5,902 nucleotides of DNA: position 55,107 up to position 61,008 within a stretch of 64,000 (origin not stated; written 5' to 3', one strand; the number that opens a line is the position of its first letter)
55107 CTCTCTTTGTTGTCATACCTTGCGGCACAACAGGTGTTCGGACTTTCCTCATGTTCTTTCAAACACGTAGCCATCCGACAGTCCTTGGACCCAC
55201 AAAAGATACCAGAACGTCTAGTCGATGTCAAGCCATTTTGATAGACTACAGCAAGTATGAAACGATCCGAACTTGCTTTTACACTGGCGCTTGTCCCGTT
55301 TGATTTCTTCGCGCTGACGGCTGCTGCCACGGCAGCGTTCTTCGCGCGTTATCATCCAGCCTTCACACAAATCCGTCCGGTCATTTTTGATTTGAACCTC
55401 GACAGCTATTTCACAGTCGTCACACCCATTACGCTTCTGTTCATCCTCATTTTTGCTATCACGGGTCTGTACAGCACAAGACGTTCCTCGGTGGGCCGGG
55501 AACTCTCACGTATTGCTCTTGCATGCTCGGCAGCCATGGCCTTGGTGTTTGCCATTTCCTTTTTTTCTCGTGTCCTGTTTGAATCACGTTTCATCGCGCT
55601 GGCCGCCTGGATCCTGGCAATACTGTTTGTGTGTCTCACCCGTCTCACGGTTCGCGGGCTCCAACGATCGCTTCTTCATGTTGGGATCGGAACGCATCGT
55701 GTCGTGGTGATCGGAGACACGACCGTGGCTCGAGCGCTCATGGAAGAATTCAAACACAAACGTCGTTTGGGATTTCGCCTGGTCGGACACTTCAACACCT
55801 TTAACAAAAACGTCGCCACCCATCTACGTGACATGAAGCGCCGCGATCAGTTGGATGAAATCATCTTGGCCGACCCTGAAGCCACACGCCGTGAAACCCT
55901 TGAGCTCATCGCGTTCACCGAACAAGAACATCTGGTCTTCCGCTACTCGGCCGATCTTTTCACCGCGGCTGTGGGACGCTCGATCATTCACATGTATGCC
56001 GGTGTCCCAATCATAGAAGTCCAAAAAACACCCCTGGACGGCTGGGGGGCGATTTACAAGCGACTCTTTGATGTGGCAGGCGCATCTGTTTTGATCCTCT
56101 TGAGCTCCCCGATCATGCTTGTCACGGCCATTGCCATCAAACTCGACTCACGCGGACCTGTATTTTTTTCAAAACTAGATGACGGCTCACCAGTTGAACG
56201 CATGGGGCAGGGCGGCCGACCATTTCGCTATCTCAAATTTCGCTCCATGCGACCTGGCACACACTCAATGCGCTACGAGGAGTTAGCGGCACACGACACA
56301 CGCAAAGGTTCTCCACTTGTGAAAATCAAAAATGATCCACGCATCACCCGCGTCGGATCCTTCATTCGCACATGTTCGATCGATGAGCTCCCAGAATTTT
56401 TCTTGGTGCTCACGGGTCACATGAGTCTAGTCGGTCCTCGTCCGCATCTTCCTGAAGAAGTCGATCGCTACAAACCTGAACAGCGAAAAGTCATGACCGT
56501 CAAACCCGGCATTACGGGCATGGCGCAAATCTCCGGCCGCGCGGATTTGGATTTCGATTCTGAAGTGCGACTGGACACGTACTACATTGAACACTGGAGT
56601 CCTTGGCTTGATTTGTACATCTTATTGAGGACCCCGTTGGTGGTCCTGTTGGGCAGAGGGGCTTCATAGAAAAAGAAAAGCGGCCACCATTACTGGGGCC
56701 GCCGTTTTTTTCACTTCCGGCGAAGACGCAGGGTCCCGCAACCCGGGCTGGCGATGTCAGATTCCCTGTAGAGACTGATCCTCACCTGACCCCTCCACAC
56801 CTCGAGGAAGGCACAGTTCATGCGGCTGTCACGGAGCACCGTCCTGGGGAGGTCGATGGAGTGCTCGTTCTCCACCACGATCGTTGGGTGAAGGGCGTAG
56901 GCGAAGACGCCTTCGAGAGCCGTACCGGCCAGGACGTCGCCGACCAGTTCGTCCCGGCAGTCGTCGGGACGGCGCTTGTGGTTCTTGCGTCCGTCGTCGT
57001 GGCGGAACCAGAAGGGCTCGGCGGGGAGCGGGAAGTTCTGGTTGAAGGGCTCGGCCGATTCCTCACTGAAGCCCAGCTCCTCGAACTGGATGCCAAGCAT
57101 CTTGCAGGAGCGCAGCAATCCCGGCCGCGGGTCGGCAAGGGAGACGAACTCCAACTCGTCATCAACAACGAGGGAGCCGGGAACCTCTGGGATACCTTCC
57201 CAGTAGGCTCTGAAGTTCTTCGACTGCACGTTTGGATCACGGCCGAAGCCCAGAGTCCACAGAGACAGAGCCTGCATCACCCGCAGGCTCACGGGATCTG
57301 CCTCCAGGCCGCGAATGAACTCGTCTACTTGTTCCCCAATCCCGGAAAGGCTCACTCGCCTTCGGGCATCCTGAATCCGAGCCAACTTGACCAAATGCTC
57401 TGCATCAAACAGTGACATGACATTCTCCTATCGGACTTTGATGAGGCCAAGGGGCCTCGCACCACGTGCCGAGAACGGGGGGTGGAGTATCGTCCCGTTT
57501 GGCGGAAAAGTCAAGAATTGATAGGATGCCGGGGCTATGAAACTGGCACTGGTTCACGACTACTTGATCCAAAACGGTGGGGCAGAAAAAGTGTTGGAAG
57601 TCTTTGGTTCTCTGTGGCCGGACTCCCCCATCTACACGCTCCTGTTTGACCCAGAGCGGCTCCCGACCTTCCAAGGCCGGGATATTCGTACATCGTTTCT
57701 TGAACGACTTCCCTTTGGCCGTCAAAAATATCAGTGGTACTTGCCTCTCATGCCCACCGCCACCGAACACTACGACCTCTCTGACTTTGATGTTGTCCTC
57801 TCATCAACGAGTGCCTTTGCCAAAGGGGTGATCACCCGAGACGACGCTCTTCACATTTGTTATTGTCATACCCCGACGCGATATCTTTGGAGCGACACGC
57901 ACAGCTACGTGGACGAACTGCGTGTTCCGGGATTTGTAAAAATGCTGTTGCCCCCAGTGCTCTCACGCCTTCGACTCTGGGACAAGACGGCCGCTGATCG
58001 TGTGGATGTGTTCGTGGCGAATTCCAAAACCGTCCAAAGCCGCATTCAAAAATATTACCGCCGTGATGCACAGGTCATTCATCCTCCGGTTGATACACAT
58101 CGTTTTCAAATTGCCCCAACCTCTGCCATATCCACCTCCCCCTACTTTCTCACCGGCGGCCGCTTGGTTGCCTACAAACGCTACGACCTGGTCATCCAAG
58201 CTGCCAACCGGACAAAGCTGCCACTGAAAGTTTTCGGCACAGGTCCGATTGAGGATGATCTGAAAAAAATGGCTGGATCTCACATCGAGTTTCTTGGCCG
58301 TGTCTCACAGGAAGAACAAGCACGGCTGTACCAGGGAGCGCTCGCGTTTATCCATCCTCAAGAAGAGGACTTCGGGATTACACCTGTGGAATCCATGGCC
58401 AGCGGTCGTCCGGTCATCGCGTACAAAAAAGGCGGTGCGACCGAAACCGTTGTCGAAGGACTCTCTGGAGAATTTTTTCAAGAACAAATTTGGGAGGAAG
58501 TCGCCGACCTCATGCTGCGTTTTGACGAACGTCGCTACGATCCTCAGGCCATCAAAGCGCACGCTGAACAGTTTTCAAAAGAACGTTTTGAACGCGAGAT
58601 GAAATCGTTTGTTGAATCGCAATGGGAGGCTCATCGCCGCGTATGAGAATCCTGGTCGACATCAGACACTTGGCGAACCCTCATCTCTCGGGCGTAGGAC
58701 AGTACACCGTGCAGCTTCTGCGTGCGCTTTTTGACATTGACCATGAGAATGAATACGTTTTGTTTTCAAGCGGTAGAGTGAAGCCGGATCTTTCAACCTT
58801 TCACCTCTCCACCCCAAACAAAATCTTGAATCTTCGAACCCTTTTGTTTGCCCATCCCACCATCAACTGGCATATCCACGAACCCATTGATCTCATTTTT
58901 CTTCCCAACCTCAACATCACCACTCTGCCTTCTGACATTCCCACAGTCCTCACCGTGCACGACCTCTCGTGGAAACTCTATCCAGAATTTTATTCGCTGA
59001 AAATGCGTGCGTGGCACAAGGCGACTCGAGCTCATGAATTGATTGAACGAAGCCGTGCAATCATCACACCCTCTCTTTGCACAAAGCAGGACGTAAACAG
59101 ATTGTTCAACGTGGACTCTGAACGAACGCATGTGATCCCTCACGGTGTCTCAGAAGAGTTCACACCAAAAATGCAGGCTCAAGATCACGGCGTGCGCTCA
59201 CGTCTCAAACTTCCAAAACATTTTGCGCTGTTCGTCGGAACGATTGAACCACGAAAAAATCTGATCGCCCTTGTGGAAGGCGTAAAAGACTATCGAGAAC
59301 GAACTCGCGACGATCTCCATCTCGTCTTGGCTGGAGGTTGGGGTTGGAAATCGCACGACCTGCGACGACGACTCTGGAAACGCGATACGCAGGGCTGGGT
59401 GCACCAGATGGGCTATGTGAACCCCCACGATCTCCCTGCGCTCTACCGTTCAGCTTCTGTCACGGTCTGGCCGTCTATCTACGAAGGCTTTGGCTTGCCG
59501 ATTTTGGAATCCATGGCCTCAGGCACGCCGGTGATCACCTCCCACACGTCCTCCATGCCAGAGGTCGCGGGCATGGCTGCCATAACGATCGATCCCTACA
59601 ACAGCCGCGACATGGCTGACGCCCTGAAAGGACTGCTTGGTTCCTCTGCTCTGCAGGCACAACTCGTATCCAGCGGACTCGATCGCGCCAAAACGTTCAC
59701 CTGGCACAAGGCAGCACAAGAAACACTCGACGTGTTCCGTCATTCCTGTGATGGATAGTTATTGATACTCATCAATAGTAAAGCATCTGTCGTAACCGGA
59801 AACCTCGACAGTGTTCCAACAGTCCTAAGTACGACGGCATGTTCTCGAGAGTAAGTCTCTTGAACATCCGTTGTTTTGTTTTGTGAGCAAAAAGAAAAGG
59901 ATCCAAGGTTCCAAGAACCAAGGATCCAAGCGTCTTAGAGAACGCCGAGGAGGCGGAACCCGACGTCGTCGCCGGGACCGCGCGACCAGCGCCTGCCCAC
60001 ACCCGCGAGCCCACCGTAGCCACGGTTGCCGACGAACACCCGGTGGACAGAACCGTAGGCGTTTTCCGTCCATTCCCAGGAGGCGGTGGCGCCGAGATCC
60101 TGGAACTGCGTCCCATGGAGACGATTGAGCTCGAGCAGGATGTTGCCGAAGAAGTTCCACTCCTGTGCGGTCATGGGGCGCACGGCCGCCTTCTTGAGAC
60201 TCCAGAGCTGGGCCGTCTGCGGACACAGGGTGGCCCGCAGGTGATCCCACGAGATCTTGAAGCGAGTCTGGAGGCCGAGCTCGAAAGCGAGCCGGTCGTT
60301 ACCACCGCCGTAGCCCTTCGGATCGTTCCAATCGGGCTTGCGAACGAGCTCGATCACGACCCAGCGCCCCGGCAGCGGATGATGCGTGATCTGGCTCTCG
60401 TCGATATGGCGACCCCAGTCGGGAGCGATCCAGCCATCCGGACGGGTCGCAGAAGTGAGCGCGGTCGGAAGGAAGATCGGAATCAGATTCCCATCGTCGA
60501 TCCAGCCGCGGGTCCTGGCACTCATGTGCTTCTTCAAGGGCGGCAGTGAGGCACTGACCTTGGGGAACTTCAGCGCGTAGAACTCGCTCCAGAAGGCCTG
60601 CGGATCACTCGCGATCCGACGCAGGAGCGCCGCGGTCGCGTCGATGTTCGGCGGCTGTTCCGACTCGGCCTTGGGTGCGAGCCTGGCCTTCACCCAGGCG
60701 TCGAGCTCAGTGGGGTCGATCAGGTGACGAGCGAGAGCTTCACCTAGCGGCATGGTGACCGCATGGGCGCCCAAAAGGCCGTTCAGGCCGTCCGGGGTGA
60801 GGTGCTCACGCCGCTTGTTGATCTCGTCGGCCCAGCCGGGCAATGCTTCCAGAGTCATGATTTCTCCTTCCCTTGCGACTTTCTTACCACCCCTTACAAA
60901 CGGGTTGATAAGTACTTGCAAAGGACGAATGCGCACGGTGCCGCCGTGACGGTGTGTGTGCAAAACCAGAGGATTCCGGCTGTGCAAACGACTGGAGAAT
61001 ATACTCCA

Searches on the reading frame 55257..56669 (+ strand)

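Call 12: search_protein_families(library=pfam, proteins=[window:55257-56669:+], max_evalue=0.01)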
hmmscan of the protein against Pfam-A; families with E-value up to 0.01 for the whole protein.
window:55257-56669:+ (470 aa): 2 families
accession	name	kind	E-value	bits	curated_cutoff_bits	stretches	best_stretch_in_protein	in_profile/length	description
PF02397.22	Bac_transf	-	4.4e-60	202.7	27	1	268-464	1-178/179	Bacterial sugar transferase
PF13727.12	CoA_binding_3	-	9.6e-09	35.9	25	1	68-184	2-115/175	CoA-binding domain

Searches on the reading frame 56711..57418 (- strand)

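Call 12: search_protein_families(library=pfam, proteins=[window:56711-57418:-], max_evalue=0.01)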
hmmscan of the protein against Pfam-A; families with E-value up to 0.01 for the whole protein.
window:56711-57418:- (235 aa): 0 families

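Call 37: search_protein_families(library=ncbifam, proteins=[window:56711-57418:-], max_evalue=1)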
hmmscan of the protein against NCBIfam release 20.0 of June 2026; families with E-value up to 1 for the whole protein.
window:56711-57418:- (235 aa): 0 families

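Call 38: search_protein_families(library=padloc, proteins=[window:56711-57418:-], max_evalue=1)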
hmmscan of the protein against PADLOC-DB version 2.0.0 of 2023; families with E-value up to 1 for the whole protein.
window:56711-57418:- (235 aa): 0 families

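Call 39: search_protein_families(library=phrogs, proteins=[window:56711-57418:-], max_evalue=1)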
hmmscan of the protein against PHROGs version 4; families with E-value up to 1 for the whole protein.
window:56711-57418:- (235 aa): 2 families
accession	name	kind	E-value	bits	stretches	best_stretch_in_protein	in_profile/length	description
phrog_37203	-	unknown function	0.23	12.5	1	111-129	4-22/40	-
phrog_24144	-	unknown function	0.38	11.9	1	149-184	30-65/83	-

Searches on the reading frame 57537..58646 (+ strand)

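Call 12: search_protein_families(library=pfam, proteins=[window:57537-58646:+], max_evalue=0.01)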
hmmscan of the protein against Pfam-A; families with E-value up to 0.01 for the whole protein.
window:57537-58646:+ (369 aa): 4 families
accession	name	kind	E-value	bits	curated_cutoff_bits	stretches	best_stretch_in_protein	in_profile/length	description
PF00534.26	Glycos_transf_1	-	2e-23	83.2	26.4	1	198-340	12-166/172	Glycosyl transferases group 1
PF13692.12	Glyco_trans_1_4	-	7e-17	62.4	27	1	202-328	2-138/142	Glycosyl transferases group 1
PF13439.12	Glyco_transf_4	-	5.6e-11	43.2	28.5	1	50-189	39-170/170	Glycosyltransferase Family 4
PF20706.3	GT4-conflict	-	0.0041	16.6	26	1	260-321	275-336/385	Family 4 Glycosyltransferase in conflict systems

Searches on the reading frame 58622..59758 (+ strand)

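Call 12: search_protein_families(library=pfam, proteins=[window:58622-59758:+], max_evalue=0.01)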
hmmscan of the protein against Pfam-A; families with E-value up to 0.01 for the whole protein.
window:58622-59758:+ (378 aa): 5 families
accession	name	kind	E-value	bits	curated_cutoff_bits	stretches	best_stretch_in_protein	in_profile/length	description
PF00534.26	Glycos_transf_1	-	1.9e-30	106.1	26.4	1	195-349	11-166/172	Glycosyl transferases group 1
PF13692.12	Glyco_trans_1_4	-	1.2e-26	94.1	27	1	202-339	4-140/142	Glycosyl transferases group 1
PF13439.12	Glyco_transf_4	-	1.2e-14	55.2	28.5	1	23-179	2-169/170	Glycosyltransferase Family 4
PF20706.3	GT4-conflict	-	4.5e-11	42.8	26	1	178-310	175-314/385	Family 4 Glycosyltransferase in conflict systems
PF13524.12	Glyco_trans_1_2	-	6.3e-08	33.1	25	1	230-369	13-143/144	Glycosyl transferase-like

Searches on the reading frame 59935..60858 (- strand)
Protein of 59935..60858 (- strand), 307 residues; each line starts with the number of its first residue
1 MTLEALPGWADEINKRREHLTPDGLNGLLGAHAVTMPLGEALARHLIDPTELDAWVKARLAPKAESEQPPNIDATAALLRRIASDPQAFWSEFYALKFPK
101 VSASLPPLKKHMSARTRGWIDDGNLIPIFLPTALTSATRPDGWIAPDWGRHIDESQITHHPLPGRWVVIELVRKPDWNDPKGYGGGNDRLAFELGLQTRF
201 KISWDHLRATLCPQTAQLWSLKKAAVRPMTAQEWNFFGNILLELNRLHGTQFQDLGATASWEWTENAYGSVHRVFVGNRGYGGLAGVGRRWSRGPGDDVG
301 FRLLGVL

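Call 12: search_protein_families(library=pfam, proteins=[window:59935-60858:-], max_evalue=0.01)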
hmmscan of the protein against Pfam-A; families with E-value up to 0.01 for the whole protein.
window:59935-60858:- (307 aa): 0 families

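Call 37: search_protein_families(library=ncbifam, proteins=[window:59935-60858:-], max_evalue=1)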
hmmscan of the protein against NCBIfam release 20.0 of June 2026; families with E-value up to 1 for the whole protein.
window:59935-60858:- (307 aa): 0 families

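Call 38: search_protein_families(library=padloc, proteins=[window:59935-60858:-], max_evalue=1)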
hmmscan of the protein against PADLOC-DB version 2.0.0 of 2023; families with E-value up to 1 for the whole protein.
window:59935-60858:- (307 aa): 0 families

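Call 39: search_protein_families(library=phrogs, proteins=[window:59935-60858:-], max_evalue=1)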
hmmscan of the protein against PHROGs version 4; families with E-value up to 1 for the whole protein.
window:59935-60858:- (307 aa): 0 families

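Call 68: search_solved_structures(query=window:59935-60858:-, max_evalue=1)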
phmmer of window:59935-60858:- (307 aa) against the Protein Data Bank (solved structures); distinct sequences matched with E-value up to 1: 9.
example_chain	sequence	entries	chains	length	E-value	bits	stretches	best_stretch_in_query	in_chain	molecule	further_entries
4ibo_A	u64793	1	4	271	0.32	13.4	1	44-85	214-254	Gluconate dehydrogenase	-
4orw_A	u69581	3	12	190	0.49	12.8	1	215-300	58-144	Prostaglandin-H2 D-isomerase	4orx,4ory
4os8_A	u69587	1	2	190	0.63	12.4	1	219-300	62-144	Prostaglandin-H2 D-isomerase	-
3o19_A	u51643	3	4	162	0.66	12.4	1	219-300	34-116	Prostaglandin-H2 D-isomerase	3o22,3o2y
4os3_A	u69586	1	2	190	0.67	12.4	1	219-300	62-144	Prostaglandin-H2 D-isomerase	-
8hta_A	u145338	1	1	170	0.73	12.2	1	219-300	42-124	Prostaglandin-H2 D-isomerase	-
2czt_A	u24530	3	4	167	0.87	12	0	222-300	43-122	Prostaglandin-H2 D-isomerase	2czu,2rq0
4os0_A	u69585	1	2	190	0.88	12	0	219-300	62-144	Prostaglandin-H2 D-isomerase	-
4orr_A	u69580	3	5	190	0.95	11.9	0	219-300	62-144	Prostaglandin-H2 D-isomerase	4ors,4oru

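Call 80: find_homologous_proteins(query=window:59935-60858:-)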
Query window:59935-60858:- (307 aa): 23 proteins with E <= 0.001 among 2836 candidates.
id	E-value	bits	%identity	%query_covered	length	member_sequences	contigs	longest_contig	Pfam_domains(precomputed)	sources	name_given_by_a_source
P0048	2.9e-211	719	100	100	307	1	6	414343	-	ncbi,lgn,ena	-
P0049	1.7e-154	532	75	100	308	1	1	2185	-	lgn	-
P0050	1.2e-152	526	74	100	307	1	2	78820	-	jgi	jgi:hypothetical protein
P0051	4.4e-152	524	74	100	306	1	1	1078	-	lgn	-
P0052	1.5e-148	513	72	100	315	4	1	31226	-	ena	-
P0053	2.0e-140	486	69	100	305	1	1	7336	-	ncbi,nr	ncbi:hypothetical protein HY630_00365 [Candidatus Uhrbacteria bacterium]|nr:hypothetical protein [Ca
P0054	2.6e-139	482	71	100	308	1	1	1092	-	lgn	-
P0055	4.7e-136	471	69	100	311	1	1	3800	-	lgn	-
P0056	1.6e-134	466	68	100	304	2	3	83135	-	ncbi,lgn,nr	ncbi:hypothetical protein HY631_01000 [Candidatus Uhrbacteria bacterium]|nr:hypothetical protein [Ca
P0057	1.4e-132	460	66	100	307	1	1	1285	-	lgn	-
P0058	5.0e-125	435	68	93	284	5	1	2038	-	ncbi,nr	ncbi:MAG TPA: hypothetical protein VJB64_01235, partial [Patescibacteria group bacterium]|nr:hypothe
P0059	9.3e-124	431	70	89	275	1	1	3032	-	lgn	-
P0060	2.0e-103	364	69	77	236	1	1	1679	-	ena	-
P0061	8.4e-100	352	68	77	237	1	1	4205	-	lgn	-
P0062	2.5e-96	341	73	65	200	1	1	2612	-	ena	-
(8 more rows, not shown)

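Call 84: search_protein_families(library=pfam, alignment_id=A7, max_evalue=1)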
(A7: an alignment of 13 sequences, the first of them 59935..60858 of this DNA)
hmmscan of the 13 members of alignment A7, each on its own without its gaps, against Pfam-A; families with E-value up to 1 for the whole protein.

A. member 1, window:59935-60858:- (307 aa): 0 families

B. families by the number of members that match (of 13 scanned): 2 families
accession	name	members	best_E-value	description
PF00681.25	Plectin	1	0.081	Plectin repeat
PF03781.23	FGE-sulfatase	1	0.16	Sulfatase-modifying factor enzyme 1-like domain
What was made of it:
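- Tried and rejected: Pfam, NCBIfam, PADLOC and PHROGs gave nothing significant (calls 12, 37-39, 84).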

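Call 88: predict_structure(alignment_id=A7)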
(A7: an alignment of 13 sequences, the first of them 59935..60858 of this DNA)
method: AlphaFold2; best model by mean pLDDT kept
length: 307 residues; sequences in the alignment: 13
mean_pLDDT: 68.4   pTM: 0.63
mean pLDDT of the five models: 68.4, 62.9, 62.6, 62.0, 59.0
residues with pLDDT >= 90: 25; 70-90: 126; 50-70: 102; < 50: 54
segments of 3 or more residues with pLDDT < 50: 1-4, 63-71, 258-261, 265-278, 280-301
pLDDT, mean of each block of 10 residues (from residue 1): 52 68 63 63 75 75 45 80 94 92 85 83 87 83 70 63 82 59 68 66 60 76 74 78 84 60 46 47 45 38 52
secondary structure, 60 per line:
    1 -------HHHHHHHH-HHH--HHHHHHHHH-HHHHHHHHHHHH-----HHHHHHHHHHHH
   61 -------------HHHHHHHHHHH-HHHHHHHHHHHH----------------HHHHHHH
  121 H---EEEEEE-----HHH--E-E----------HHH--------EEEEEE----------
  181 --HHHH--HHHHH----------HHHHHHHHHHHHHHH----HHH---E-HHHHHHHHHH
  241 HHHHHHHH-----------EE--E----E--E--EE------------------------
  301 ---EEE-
elements in order: H8-15 H22-30 H32-43 H49-60 H74-84 H86-97 H114-121 E125-130 E165-170 H183-186 H189-193 H204-218 H231-248 E304-306

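Call 92: fold_search(model_id=the predicted structure, library=pdb)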
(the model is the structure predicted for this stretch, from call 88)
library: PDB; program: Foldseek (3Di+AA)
matches with E <= 10: 13; with E <= 0.001: 0
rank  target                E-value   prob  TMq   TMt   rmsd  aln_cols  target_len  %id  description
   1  5iq3_B                5.6e+00  0.01  0.10  0.09  14.1       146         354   18  Crystal structure of Esterase mutant - F72G/L255W (released 2017-03-22)
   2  5iq0_C                5.9e+00  0.01  0.10  0.09  14.1       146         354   18  Crystal structure of Esterase mutant - F72G (released 2017-03-22)
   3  5iq0_A                6.7e+00  0.01  0.10  0.09  13.7       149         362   18  Crystal structure of Esterase mutant - F72G (released 2017-03-22)
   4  9dic_A                7.2e+00  0.01  0.06  0.03  12.2        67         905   18  Apo aplysia Slo1 - R196Q (released 2025-06-18)
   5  5iq3_A                7.2e+00  0.01  0.10  0.09  14.0       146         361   18  Crystal structure of Esterase mutant - F72G/L255W (released 2017-03-22)
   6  6ahi_A                7.6e+00  0.01  0.10  0.10  12.3        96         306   10  Crystal structure of O-acetylserine dependent cystathionine beta-synthase from Helicobacter pylori. (released 2018-09-05)
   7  7wjm_A                8.1e+00  0.01  0.11  0.05  19.8       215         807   10  CryoEM structure of chitin synthase 1 from Phytophthora sojae (released 2022-09-28)
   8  5iq0_B                8.7e+00  0.01  0.10  0.09  14.0       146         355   18  Crystal structure of Esterase mutant - F72G (released 2017-03-22)
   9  9a6o_B                9.2e+00  0.01  0.08  0.04  19.9       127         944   12  Integrative model of ODO2-ODO1 by crosslinking MS and deep learning (released 2024-09-18)
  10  6l2n_A                9.2e+00  0.01  0.10  0.13  15.6       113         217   11  Crystal structure of the R.PabI(Y68F-K154A)-dsDNA(GTAC-3bp-GTAC) complex (released 2020-03-18)
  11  1sk4                  9.8e+00  0.01  0.09  0.15  12.0        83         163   11  crystal structure of the C-terminal peptidoglycan-binding domain of human peptidoglycan recognition protein Ialpha (released 2004-07-13)
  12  5iq2_A                9.8e+00  0.01  0.10  0.09  14.1       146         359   18  Crystal structure of Esterase mutant - L255W (released 2017-03-22)
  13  9myj_B                9.8e+00  0.00  0.13  0.10  21.6       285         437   13  Structure of P. gingivalis PorK and PorN complexes from cryo electron microscopy (released 2025-07-16)
